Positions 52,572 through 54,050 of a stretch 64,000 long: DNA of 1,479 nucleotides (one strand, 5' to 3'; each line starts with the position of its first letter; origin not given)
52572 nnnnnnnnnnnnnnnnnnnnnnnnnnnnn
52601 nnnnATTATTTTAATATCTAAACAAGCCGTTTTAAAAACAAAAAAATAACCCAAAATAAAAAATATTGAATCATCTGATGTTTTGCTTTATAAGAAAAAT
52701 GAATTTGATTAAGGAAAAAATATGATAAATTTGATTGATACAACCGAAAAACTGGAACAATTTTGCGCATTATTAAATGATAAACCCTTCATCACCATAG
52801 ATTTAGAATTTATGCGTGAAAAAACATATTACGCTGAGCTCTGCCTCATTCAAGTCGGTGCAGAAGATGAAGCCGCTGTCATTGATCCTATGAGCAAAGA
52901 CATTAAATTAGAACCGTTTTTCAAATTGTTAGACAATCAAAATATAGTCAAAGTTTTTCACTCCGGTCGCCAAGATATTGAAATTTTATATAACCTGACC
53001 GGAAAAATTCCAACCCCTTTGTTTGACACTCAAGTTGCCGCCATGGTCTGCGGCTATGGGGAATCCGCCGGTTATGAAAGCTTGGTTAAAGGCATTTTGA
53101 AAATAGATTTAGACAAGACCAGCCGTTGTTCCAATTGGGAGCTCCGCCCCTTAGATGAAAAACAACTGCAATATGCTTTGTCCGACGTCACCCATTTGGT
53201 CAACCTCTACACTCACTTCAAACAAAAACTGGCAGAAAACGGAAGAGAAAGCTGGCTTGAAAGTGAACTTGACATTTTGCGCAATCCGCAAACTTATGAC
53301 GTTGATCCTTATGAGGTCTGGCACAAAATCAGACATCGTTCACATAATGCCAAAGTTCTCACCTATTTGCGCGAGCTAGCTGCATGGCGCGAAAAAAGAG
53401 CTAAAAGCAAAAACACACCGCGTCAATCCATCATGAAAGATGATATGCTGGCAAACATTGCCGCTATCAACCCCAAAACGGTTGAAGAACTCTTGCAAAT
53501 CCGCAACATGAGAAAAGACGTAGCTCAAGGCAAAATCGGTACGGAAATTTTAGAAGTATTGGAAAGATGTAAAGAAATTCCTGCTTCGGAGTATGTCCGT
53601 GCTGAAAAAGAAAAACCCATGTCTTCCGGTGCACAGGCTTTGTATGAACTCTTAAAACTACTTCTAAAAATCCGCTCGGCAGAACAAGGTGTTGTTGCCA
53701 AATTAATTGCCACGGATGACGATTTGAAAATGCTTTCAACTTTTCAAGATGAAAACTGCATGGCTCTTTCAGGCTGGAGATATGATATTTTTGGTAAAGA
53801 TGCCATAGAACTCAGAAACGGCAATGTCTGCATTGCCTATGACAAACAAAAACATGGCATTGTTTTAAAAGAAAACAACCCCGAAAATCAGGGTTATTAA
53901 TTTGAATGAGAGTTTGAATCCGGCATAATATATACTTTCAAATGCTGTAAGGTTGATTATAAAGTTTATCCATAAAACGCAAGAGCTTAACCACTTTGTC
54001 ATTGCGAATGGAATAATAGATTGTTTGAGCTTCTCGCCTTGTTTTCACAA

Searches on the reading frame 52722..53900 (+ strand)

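Call 76: search_protein_families(library=pfam, proteins=[window:52722-53900:+], max_evalue=0.0001)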
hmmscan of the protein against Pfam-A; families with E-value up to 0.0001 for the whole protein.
window:52722-53900:+ (392 aa): 2 families
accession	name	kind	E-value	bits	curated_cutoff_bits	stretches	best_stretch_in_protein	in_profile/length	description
PF01612.26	DNA_pol_A_exo1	-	2.5e-42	145.1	23.6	1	4-170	3-172/173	3'-5' exonuclease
PF00570.28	HRDC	-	1.5e-16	60.5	23.8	1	216-280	5-68/68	HRDC domain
